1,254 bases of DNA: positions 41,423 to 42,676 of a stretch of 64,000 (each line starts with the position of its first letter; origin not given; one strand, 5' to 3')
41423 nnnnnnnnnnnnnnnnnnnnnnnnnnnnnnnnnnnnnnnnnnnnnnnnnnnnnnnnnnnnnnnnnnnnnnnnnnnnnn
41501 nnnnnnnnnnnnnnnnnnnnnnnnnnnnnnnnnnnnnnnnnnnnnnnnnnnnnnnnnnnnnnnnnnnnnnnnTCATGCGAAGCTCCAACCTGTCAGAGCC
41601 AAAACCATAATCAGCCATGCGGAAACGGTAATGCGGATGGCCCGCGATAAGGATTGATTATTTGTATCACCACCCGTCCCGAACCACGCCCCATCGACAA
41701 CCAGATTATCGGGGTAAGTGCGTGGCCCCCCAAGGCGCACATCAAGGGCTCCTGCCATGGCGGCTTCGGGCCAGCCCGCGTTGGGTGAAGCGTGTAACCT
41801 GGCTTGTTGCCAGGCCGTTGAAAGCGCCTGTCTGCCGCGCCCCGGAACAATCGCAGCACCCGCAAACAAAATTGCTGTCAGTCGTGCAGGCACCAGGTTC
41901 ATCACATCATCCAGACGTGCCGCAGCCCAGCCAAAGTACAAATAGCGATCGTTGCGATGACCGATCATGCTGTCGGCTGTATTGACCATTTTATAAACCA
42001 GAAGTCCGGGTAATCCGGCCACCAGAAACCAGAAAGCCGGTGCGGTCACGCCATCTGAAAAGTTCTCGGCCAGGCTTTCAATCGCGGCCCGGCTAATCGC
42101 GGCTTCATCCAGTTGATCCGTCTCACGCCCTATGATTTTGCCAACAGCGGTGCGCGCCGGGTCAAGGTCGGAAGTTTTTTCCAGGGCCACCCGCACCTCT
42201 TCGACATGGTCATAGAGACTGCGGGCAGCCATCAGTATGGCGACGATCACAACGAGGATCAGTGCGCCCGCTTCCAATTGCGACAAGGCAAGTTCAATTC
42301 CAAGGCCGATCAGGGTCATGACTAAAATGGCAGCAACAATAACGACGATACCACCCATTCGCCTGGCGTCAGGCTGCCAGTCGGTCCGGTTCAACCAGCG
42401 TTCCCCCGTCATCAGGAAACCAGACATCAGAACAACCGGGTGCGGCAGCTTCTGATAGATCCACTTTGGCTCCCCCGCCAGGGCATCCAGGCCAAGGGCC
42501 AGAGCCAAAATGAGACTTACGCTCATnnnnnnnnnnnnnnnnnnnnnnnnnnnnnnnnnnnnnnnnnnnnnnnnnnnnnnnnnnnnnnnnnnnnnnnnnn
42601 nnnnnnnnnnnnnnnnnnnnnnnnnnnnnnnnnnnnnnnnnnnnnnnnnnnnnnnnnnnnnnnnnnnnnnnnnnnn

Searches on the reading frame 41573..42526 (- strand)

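Call 3: search_protein_families(library=pfam, proteins=[window:41573-42526:-], max_evalue=0.1)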
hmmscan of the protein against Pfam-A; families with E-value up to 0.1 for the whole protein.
window:41573-42526:- (317 aa): 2 families
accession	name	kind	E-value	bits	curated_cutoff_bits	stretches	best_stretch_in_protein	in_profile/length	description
PF03186.18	CobD_Cbib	-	1.1e-93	314.1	34.4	1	7-299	1-281/282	CobD/Cbib protein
PF23933.1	DUF7269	-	0.0023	18.5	29.1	1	59-143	2-80/162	Family of unknown function (DUF7269)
